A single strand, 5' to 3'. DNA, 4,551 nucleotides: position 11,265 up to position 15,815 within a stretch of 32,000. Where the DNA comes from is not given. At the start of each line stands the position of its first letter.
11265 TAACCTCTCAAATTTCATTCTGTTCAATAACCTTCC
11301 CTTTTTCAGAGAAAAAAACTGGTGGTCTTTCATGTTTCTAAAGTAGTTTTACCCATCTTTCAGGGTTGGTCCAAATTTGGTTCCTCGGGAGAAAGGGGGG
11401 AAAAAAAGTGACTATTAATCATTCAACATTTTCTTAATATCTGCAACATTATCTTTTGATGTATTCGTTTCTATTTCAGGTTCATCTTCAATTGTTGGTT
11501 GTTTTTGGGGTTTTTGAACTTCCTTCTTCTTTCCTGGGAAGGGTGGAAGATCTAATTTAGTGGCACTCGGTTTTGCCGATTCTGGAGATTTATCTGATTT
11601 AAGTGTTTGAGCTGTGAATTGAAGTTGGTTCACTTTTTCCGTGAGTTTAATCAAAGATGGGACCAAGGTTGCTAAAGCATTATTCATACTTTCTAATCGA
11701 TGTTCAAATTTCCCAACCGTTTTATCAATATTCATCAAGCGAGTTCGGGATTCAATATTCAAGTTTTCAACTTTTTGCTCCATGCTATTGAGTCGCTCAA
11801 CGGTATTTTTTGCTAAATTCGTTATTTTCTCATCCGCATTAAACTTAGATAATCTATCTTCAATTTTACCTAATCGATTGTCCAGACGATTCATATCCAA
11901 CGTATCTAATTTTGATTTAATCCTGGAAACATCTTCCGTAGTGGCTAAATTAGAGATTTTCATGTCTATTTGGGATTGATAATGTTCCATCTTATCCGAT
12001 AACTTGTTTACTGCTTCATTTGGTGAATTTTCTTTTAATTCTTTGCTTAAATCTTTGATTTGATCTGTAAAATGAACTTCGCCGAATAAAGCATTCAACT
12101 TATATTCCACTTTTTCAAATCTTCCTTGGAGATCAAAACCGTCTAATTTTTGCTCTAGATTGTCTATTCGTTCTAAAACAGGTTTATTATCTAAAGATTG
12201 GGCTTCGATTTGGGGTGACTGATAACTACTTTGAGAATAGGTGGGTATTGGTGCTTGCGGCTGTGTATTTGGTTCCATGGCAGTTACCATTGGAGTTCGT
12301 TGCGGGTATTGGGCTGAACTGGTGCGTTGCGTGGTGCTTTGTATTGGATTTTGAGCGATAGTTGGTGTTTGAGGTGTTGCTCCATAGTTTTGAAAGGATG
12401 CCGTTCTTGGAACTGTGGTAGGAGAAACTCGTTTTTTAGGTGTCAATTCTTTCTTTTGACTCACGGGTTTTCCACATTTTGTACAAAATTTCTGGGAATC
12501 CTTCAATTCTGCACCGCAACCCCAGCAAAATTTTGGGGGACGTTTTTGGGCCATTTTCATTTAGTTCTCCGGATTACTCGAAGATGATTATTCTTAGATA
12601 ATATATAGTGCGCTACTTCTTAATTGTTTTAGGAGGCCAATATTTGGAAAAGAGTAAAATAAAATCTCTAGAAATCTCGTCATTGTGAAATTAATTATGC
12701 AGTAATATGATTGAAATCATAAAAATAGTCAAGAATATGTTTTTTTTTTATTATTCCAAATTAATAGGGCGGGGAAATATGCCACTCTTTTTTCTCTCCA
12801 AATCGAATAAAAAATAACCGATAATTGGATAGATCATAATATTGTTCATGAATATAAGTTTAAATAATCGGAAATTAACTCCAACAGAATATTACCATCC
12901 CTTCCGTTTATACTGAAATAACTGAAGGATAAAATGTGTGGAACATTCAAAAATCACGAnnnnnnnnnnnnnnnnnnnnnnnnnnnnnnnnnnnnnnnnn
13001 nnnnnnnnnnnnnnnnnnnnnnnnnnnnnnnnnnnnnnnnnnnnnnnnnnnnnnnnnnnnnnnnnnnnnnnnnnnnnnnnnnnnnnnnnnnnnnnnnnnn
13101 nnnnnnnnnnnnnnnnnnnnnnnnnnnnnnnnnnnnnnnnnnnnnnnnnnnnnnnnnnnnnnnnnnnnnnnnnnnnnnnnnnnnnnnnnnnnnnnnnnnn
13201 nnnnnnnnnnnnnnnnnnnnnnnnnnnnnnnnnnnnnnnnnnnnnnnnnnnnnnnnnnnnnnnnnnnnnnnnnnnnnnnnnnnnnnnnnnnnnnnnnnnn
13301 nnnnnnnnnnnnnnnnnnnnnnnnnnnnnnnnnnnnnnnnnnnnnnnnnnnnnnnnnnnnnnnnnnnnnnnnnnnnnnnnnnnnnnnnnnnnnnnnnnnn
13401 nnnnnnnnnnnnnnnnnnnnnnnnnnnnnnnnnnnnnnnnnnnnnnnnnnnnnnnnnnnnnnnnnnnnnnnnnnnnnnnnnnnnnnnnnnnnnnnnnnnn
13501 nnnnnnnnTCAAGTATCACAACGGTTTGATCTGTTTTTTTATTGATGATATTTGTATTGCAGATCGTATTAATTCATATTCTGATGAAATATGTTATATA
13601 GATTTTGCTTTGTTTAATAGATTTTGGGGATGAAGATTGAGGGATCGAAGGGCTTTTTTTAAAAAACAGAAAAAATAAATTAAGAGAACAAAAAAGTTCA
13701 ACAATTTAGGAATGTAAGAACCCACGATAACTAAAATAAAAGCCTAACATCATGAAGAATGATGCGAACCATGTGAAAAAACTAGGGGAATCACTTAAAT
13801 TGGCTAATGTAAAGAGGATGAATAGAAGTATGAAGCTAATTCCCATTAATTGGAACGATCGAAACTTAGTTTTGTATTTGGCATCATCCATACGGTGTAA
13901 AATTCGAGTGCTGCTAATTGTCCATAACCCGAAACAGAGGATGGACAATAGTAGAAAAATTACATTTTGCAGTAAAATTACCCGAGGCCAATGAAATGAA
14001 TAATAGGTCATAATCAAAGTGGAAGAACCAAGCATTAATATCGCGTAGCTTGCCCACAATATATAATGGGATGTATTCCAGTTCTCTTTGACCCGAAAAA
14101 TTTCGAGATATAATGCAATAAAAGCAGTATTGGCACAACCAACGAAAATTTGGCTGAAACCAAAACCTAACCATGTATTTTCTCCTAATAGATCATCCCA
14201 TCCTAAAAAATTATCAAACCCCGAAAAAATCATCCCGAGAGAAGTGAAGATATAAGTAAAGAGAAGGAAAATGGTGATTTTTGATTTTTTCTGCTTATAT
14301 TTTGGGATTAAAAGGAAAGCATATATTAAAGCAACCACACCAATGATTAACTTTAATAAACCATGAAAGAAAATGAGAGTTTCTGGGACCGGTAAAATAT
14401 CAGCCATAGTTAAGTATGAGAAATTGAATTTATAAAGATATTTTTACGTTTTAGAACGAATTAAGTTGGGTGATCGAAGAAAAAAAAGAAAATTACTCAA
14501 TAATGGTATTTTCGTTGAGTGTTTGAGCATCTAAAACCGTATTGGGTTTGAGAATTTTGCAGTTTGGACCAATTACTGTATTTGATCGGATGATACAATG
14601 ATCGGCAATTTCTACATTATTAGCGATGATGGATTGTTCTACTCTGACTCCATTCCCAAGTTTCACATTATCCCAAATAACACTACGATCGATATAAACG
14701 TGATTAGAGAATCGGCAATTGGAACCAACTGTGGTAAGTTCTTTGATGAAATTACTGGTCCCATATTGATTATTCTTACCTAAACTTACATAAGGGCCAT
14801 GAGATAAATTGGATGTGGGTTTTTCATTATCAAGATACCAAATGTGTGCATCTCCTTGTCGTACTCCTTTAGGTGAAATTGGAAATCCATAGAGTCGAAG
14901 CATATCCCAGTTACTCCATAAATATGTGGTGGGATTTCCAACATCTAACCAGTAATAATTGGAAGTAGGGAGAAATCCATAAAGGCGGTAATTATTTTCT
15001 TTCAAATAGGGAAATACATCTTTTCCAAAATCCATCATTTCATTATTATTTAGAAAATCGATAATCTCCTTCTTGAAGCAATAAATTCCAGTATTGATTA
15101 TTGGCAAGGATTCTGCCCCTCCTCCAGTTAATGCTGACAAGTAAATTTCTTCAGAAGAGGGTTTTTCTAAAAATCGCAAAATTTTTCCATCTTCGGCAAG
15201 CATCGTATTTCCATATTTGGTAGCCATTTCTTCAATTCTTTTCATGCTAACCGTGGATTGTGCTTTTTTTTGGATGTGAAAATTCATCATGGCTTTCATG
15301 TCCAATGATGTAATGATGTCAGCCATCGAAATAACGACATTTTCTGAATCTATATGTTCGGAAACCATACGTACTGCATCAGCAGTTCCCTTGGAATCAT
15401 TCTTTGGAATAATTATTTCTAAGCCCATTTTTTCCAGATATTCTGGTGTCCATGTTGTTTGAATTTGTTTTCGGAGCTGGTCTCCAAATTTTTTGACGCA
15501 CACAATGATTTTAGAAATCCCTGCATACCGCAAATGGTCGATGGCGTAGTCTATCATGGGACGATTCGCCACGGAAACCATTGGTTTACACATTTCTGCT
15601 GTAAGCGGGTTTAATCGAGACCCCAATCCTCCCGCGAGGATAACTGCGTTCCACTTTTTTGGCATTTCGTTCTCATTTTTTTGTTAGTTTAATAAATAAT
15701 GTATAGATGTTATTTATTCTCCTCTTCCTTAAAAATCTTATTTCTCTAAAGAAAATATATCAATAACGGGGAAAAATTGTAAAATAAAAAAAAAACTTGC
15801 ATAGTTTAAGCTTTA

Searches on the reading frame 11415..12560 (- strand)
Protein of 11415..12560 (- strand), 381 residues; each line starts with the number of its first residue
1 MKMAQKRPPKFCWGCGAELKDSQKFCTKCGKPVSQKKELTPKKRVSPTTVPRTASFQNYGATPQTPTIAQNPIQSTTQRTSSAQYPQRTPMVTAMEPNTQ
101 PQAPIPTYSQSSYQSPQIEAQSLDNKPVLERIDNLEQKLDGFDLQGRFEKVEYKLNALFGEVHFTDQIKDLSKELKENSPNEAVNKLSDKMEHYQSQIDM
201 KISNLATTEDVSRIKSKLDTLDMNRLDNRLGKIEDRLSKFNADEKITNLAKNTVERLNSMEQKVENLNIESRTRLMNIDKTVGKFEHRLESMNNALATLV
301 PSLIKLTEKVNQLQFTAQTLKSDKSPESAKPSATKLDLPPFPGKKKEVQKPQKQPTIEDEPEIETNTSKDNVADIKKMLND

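Call 5: search_protein_families(library=pfam, proteins=[window:11415-12560:-], max_evalue=0.01)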
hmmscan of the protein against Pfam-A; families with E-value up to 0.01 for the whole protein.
window:11415-12560:- (381 aa): 7 families
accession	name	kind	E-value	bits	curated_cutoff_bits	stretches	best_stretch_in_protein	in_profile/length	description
PF13240.11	Zn_Ribbon_1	-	5.6e-08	32.8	25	1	11-33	1-23/23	zinc-ribbon domain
PF10805.13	DUF2730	-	7.4e-05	23.2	24.9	0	180-221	31-75/102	Protein of unknown function (DUF2730)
PF13248.11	Zn_ribbon_3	-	0.00012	21.9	27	1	12-32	5-25/26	zinc-ribbon domain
PF04513.17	Baculo_PEP_C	-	0.00013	22.5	38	0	223-307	40-119/140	Baculovirus polyhedron envelope protein, PEP, C terminus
PF12773.13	DZR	-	0.00029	21.4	27.3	1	10-30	25-45/45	Double zinc ribbon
PF23991.1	DUF7310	-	0.0022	18.9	40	0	255-299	3-49/83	Coiled-coil region of unknown function (DUF7310)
PF18912.6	DZR_2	-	0.0041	17.4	27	1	6-36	18-49/56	Double zinc ribbon domain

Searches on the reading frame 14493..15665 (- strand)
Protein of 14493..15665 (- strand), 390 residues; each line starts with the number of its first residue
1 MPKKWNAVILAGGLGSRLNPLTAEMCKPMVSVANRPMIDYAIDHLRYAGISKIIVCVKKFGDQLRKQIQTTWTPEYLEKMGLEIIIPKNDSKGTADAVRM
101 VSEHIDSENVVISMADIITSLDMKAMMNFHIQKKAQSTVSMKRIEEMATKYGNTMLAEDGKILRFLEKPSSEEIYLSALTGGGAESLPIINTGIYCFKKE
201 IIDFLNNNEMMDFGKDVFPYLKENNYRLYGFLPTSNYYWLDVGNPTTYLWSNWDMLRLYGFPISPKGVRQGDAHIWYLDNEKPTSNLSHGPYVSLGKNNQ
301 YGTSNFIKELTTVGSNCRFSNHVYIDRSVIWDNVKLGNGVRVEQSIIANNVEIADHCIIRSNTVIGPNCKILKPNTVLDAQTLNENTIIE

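Call 5: search_protein_families(library=pfam, proteins=[window:14493-15665:-], max_evalue=0.01)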
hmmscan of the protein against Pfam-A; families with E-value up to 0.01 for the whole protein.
window:14493-15665:- (390 aa): 7 families
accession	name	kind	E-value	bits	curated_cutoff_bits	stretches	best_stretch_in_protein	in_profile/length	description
PF00483.29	NTP_transferase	-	4.6e-44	151.3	21.2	1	7-249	2-236/245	Nucleotidyl transferase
PF25084.1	LbH_EIF2B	-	4.6e-16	59.2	54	1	292-373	21-101/105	EIF2B subunit epsilon LbH domain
PF12804.13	NTP_transf_3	-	1.2e-12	48.7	27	1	7-118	1-97/160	MobA-like NTP transferase domain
PF00132.30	Hexapep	-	7.1e-08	32.3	27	2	333-366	1-35/36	Bacterial transferase hexapeptide (six repeats)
PF07959.18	Fucose_pyrophosphorylase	-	1.2e-07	31.5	34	1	101-205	59-168/418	Fucose pyrophosphorylase domain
PF24894.1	Hexapep_GlmU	-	4.6e-06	27.1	23.3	1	313-372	21-78/104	GlmU-like, C-terminal hexapeptide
PF21711.3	DCTN5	-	0.0096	16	40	0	321-378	89-146/182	Dynactin subunit 5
